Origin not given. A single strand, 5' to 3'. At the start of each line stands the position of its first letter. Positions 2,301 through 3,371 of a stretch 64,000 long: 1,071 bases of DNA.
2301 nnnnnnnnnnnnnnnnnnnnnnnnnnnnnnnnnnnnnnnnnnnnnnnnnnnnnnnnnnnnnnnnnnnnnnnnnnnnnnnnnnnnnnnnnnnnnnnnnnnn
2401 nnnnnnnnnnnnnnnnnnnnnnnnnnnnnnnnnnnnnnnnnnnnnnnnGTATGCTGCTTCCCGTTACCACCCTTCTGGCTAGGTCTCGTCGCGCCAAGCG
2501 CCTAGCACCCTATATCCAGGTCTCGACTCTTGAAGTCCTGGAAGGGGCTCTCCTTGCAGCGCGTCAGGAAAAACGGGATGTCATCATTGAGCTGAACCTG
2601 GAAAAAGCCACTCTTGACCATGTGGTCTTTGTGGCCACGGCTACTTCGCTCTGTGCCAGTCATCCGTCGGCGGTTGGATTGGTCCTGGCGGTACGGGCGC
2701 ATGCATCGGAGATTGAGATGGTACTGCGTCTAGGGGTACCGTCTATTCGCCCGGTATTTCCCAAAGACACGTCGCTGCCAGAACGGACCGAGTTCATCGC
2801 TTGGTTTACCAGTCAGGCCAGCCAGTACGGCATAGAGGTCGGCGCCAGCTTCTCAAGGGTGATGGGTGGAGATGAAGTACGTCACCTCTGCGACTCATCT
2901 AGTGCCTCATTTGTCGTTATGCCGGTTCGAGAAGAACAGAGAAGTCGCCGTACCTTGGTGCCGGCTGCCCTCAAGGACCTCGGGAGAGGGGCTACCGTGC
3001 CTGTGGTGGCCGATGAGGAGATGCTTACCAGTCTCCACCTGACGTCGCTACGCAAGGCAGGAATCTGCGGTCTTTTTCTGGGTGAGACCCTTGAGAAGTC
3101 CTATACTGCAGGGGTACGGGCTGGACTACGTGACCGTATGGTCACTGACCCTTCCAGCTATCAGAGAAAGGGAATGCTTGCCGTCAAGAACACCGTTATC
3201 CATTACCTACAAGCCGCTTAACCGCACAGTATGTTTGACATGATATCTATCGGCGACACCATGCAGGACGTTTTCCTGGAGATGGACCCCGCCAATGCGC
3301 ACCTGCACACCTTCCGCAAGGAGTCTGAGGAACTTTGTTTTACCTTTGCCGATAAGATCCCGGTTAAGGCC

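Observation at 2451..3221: Class-II aldolase homologue that has lost all three zinc-ligand histidines, inside a transketolase-kinase cluster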

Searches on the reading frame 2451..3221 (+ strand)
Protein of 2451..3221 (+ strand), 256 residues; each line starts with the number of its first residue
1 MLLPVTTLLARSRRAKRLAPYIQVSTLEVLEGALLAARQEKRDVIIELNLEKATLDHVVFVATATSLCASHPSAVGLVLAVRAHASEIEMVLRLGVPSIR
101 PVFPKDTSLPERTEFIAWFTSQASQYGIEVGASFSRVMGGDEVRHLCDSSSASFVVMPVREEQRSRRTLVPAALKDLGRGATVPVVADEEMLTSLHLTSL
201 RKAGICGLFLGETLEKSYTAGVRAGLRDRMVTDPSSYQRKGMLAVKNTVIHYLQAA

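Call 3: search_protein_families(library=pfam, proteins=[window:2451-3221:+], max_evalue=0.1)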
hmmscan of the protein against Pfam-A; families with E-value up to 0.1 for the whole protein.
window:2451-3221:+ (256 aa): 2 families
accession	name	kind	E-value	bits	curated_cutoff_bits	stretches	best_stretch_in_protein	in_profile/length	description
PF01116.26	F_bP_aldolase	-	0.00052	20.1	25.5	1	6-79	4-78/277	Fructose-bisphosphate aldolase class-II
PF04392.18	ABC_sub_bind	-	0.061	13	25.9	1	47-146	160-257/293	ABC transporter substrate binding protein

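Call 4: search_protein_families(library=ncbifam, proteins=[window:2451-3221:+], max_evalue=0.1)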
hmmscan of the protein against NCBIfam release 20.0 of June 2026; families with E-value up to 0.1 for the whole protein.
window:2451-3221:+ (256 aa): 1 family
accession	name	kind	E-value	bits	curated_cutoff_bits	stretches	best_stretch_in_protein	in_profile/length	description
NF006626.0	PRK09195.1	subfamily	0.00055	19.1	384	0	195-252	216-274/284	tagatose-bisphosphate aldolase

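Call 5: search_solved_structures(query=window:2451-3221:+, max_evalue=10, show_alignments=3)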
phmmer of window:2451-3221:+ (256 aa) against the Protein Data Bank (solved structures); distinct sequences matched with E-value up to 10: 0.

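Call 6: find_homologous_proteins(query=window:2451-3221:+, max_evalue=0.001)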
Query window:2451-3221:+ (256 aa): 1 proteins with E <= 0.001 among 2875 candidates.
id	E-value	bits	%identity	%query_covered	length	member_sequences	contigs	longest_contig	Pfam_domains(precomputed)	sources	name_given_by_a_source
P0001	1.8e-158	543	100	100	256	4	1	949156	-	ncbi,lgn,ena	ncbi:MAG: hypothetical protein WCO52_02555 [bacterium]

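Call 10: predict_structure(protein=window:2451-3221:+)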
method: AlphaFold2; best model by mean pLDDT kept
length: 256 residues; sequences in the alignment: 1
mean_pLDDT: 41.9   pTM: 0.39
mean pLDDT of the five models: 41.9, 33.3, 31.5, 31.5, 26.7
residues with pLDDT >= 90: 0; 70-90: 5; 50-70: 78; < 50: 173
segments of 3 or more residues with pLDDT < 50: 1-18, 51-81, 133-256
pLDDT, mean of each block of 10 residues (from residue 1): 37 43 63 65 56 40 35 38 60 62 54 62 67 41 40 27 30 32 33 36 33 29 24 24 25 24
secondary structure, 60 per line:
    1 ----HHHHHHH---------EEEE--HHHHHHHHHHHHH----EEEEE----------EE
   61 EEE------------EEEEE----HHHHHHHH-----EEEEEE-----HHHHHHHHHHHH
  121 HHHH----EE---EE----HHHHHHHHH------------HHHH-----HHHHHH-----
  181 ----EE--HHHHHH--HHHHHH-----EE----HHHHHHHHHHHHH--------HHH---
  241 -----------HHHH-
elements in order: H5-11 E21-24 H27-39 E44-48 E59-63 E76-80 H85-92 E98-103 H109-124 H140-148 H161-164 H170-175 H189-194 H197-202 H214-226 H252-255

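Call 14: find_encoding_contigs(protein=P0001, flank=10000, max_places=6)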
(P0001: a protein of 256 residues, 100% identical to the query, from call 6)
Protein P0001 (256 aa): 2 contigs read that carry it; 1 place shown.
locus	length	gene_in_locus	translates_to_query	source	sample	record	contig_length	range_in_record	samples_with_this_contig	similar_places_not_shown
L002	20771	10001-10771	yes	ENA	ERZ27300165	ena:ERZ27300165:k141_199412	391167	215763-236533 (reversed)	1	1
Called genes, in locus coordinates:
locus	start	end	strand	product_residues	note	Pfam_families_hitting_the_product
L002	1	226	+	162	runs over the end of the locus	-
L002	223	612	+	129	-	-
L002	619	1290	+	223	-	PF13462:Thioredoxin_4, PF01323:DSBA (weak)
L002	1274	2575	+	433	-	PF13742:tRNA_anti_2, PF01336:tRNA_anti-codon (weak), PF02601:Exonuc_VII_L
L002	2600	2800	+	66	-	PF02609:Exonuc_VII_S (weak)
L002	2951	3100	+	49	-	-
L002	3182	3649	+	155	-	PF02502:LacAB_rpiB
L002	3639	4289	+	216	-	PF00834:Ribul_P_3_epim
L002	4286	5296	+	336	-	PF00044:Gp_dh_N, PF02800:Gp_dh_C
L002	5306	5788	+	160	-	-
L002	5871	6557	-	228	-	-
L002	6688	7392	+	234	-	-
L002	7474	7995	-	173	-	-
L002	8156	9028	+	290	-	PF00456:Transketolase_N, PF13292:DXP_synthase_N, PF00676:E1_dh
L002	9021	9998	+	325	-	PF02779:Transket_pyr, PF02780:Transketolase_C, PF22613:Transketolase_C_1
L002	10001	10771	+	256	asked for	-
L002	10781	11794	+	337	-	PF00294:PfkB, PF08543:Phos_pyr_kin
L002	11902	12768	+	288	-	PF00389:2-Hacid_dh, PF02826:2-Hacid_dh_C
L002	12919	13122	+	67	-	-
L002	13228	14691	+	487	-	PF02397:Bac_transf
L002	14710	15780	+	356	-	PF13439:Glyco_transf_4, PF00534:Glycos_transf_1, PF13692:Glyco_trans_1_4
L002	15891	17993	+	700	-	PF02518:HATPase_c, PF00204:DNA_gyraseB, PF01751:Toprim, PF00986:DNA_gyraseB_C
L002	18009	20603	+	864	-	PF00521:DNA_topoisoIV, PF03989:DNA_gyraseA_C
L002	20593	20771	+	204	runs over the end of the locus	-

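Call 15: search_protein_representatives(protein=window:2451-3221:+)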
Query: 256 residues. Proteins with E-value up to 0.001 (for the whole library): 57; up to 1e-10: 33; up to 1e-30: 2. The best 57 are listed.
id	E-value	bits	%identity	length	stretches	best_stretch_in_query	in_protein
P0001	5.8e-159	543.1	100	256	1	1-256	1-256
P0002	6.4e-46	173.4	43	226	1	30-255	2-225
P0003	3.8e-25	105.4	32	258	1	1-253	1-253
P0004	8.5e-24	101.0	28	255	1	6-254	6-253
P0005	7.5e-23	97.9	28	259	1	1-254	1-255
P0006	1.9e-22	96.5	28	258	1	1-253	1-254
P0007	4.5e-22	95.4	29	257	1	1-255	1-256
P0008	3.9e-19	85.7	28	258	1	1-254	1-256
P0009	4.6e-19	85.5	26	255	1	3-254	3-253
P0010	8.8e-19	84.6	27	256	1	1-253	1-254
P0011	3.4e-18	82.7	28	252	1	1-254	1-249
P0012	8.7e-18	81.3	32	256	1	1-253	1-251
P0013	1.3e-17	80.8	26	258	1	1-254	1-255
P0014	7.0e-17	78.4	25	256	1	1-253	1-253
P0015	4.3e-16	75.8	31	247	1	1-253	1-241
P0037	1.2e-08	51.5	33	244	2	174-254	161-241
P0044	2.2e-07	47.3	25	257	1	1-253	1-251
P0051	1.6e-05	41.2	32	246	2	164-253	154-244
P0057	9.6e-04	35.4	24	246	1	1-251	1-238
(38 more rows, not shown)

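Call 17: search_solved_structures(query=A1, max_evalue=10, show_alignments=4)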
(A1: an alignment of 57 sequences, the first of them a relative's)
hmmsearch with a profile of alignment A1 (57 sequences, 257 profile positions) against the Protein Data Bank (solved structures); distinct sequences matched with E-value up to 10: 95 (the best 60 are shown).
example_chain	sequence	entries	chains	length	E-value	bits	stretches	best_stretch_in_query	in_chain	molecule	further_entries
1rv8_A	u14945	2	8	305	2.2e-26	96.6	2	1-197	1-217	fructose-1,6-bisphosphate aldolase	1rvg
2fjk_A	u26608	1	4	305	9.1e-24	88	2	8-198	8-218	Fructose-bisphosphate aldolase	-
8q57_A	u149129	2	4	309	6.5e-19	72.1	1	6-222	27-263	Tagatose-1,6-bisphosphate aldolase kbaY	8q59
8q58_A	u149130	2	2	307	3.6e-18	69.7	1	7-222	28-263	Ketose-bisphosphate aldolase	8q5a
7nc7_A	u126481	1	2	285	4.7e-17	66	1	2-206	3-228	Fructose-bisphosphate aldolase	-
3q94_A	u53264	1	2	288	6.1e-17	65.6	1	3-250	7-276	Fructose-bisphosphate aldolase, class II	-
5ud1_A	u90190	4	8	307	3.6e-16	63.1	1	1-204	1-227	Fructose-bisphosphate aldolase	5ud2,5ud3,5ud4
5ucs_A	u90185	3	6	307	5.1e-16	62.6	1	1-204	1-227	Fructose-bisphosphate aldolase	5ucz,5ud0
3c4u_A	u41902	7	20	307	5.4e-16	62.6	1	1-204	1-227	Fructose-bisphosphate aldolase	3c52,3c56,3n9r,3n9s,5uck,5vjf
5ucn_A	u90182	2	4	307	5.4e-16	62.5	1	1-204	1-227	Fructose-bisphosphate aldolase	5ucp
6ofu_A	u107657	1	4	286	2.5e-15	60.3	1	16-217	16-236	YdjI aldolase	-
7ncc_A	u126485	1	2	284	1.3e-14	58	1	3-250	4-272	Putative class II fructose-1,6-bisphosphate aldolase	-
3gak_A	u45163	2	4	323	2e-14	57.4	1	3-198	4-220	Fructose-bisphosphate aldolase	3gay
3gb6_A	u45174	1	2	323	3.3e-14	56.7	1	3-198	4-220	Fructose-bisphosphate aldolase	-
2isv_A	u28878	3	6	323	6.5e-14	55.7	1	3-198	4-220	Putative fructose-1,6-bisphosphate aldolase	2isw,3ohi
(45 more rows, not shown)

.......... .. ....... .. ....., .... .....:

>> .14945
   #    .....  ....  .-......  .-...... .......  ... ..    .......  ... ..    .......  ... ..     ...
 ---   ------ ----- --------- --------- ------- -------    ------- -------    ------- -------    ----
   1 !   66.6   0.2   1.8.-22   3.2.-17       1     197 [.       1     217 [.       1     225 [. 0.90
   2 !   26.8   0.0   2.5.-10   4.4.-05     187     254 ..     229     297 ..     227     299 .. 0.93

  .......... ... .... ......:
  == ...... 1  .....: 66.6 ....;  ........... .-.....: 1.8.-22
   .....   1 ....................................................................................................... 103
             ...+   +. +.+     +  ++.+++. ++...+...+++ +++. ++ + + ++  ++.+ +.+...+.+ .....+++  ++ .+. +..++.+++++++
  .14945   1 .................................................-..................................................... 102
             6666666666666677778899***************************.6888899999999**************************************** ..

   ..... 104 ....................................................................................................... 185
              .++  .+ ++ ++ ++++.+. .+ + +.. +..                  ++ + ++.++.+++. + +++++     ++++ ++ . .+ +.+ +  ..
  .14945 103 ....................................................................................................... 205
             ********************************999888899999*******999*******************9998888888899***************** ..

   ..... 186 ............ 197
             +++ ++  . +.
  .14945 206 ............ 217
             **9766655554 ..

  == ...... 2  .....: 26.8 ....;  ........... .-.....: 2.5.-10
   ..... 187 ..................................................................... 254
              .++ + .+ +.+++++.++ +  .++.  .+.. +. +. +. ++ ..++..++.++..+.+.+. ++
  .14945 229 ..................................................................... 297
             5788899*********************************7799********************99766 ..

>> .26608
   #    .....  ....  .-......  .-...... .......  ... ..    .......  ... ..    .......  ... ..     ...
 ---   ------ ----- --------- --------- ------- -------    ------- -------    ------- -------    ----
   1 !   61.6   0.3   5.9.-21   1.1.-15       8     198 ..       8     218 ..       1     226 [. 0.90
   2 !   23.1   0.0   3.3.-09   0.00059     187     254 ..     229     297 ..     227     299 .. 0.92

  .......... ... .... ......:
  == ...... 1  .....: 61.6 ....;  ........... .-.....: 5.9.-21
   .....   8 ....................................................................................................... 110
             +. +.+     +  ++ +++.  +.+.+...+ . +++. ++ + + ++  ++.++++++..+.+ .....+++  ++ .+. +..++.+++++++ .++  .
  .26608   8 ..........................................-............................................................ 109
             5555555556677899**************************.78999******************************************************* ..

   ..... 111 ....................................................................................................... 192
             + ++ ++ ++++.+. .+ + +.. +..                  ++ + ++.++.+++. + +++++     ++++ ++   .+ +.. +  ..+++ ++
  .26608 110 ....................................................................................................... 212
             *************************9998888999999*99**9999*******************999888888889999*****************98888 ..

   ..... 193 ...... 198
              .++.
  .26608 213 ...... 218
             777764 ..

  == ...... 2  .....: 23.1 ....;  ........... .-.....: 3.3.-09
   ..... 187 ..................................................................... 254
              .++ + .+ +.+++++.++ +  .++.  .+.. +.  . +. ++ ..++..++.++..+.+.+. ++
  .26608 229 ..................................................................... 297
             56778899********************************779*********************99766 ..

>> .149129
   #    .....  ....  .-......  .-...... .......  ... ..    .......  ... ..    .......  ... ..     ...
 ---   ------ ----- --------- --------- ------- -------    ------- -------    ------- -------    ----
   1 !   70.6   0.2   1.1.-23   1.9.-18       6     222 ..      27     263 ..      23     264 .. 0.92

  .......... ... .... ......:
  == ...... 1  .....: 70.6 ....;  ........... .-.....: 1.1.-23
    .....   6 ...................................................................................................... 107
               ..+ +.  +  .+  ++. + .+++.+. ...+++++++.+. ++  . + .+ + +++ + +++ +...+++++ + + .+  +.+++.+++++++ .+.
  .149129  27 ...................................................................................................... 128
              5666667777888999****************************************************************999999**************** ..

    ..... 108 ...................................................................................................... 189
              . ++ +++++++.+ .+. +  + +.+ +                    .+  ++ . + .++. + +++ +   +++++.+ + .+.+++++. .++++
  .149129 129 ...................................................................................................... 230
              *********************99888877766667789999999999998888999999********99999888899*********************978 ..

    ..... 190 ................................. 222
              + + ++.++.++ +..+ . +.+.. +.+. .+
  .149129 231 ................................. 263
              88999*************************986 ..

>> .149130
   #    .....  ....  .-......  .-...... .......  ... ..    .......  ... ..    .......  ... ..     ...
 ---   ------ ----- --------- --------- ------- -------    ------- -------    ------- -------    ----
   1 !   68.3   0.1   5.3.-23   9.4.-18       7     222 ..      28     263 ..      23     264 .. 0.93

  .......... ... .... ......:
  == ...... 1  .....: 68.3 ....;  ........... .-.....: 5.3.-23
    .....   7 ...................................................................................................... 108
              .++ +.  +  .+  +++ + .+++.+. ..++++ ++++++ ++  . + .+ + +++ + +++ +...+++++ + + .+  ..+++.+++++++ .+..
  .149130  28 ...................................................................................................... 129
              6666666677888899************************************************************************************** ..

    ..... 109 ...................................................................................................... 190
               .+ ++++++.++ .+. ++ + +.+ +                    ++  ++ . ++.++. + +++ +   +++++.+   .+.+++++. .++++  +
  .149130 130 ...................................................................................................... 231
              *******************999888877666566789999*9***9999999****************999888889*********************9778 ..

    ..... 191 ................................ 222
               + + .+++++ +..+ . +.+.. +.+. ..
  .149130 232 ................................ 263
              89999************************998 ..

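Call 18: search_protein_families(library=pfam, alignment_id=A1, max_evalue=0.1)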
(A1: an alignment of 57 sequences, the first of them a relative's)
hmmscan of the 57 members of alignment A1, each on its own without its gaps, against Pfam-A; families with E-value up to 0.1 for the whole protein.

A. member 1, P0001 (256 aa): 2 families
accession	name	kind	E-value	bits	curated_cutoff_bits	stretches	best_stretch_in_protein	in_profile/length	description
PF01116.26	F_bP_aldolase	-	0.00052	20.1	25.5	1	6-79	4-78/277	Fructose-bisphosphate aldolase class-II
PF04392.18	ABC_sub_bind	-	0.061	13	25.9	1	47-146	160-257/293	ABC transporter substrate binding protein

B. families by the number of members that match (of 57 scanned): 21 families
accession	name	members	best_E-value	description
PF01116.26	F_bP_aldolase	49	2.2e-14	Fructose-bisphosphate aldolase class-II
PF05690.20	ThiG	2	0.0064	Thiazole biosynthesis protein ThiG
PF13378.12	MR_MLE_C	1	0.0092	Enolase C-terminal domain-like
PF08659.16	KR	1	0.012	KR domain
PF22190.2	TTHA0829-like_ACT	1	0.019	TTHA0829-like ACT domain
PF01729.25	QRPTase_C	1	0.025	Quinolinate phosphoribosyl transferase, C-terminal domain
PF22505.1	RNase_J_b_CASP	1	0.025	Ribonuclease J, beta-CASP domain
PF19883.4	DUF6356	1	0.026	Family of unknown function (DUF6356)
PF05849.17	L-fibroin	1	0.031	Fibroin light chain (L-fibroin)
PF04957.18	RMF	1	0.037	Ribosome modulation factor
PF00563.25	EAL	1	0.039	EAL domain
PF00534.26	Glycos_transf_1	1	0.04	Glycosyl transferases group 1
PF25204.1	DAAF9_2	1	0.047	DAAF9 domain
PF21841.1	DUF6900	1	0.048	Family of unknown function (DUF6900)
PF00814.31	TsaD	1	0.059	tRNA N6-adenosine threonylcarbamoyltransferase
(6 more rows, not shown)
